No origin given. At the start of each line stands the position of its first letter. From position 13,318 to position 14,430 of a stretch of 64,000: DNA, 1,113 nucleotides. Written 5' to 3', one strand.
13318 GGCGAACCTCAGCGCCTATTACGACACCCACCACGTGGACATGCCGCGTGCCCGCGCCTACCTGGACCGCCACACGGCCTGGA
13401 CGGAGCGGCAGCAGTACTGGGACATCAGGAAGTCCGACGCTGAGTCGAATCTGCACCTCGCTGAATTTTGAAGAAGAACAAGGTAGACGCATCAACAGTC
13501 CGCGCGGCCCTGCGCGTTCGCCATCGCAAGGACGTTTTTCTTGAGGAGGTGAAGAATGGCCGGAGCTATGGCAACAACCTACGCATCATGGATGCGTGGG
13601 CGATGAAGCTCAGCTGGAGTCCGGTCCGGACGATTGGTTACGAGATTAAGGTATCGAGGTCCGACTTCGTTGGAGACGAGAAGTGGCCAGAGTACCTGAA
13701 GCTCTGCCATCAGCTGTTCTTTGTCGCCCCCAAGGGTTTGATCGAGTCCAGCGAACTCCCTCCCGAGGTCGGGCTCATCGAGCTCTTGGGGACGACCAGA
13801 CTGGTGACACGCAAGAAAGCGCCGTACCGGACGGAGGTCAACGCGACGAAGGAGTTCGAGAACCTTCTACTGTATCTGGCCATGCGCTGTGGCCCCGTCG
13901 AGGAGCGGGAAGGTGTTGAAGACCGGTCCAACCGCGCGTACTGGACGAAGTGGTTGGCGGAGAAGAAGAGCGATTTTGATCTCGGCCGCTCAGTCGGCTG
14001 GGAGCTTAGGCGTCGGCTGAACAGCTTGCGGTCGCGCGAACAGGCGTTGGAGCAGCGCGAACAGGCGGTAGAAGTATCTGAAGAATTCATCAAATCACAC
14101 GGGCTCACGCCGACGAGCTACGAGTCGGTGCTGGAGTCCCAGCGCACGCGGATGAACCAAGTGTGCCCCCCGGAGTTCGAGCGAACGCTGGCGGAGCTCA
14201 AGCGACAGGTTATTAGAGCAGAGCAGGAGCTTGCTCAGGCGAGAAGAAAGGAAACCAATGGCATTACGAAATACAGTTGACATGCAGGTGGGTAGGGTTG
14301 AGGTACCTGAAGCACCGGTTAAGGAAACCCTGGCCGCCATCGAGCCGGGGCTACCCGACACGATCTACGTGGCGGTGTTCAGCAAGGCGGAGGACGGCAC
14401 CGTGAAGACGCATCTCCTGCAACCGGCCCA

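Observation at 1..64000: Strongly over-represented 10-mer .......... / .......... scattered through genes and intergenic DNA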

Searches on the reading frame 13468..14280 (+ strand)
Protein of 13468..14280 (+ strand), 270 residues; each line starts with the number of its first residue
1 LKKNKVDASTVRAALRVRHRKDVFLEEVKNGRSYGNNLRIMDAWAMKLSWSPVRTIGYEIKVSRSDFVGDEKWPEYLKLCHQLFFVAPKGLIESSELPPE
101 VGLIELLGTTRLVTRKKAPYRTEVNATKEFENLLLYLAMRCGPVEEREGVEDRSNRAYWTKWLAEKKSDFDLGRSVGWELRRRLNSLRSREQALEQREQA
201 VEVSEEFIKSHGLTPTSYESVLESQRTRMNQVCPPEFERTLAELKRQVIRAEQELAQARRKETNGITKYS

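Call 38: search_protein_families(library=phrogs, proteins=[window:13468-14280:+], max_evalue=0.001)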
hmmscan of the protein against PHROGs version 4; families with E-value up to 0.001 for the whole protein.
window:13468-14280:+ (270 aa): 4 families
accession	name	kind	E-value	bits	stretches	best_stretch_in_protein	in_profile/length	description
phrog_5429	-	DNA, RNA and nucleotide metabolism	1.5e-27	97.6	1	4-129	2-144/176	DNA repair protein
phrog_2776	-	unknown function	1.4e-15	58.5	1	54-139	55-143/181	-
phrog_14517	-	unknown function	2.4e-11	44.7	1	22-127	27-136/296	-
phrog_631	-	unknown function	8.4e-07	29.9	1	42-151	60-144/260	-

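Call 39: search_protein_families(library=pfam, proteins=[window:13468-14280:+], max_evalue=0.01)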
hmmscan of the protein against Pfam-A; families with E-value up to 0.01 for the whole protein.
window:13468-14280:+ (270 aa): 1 family
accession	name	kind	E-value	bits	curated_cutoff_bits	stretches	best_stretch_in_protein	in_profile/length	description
PF06319.18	MmcB-like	-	1.7e-07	31.5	22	1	58-105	58-104/148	DNA repair protein MmcB-like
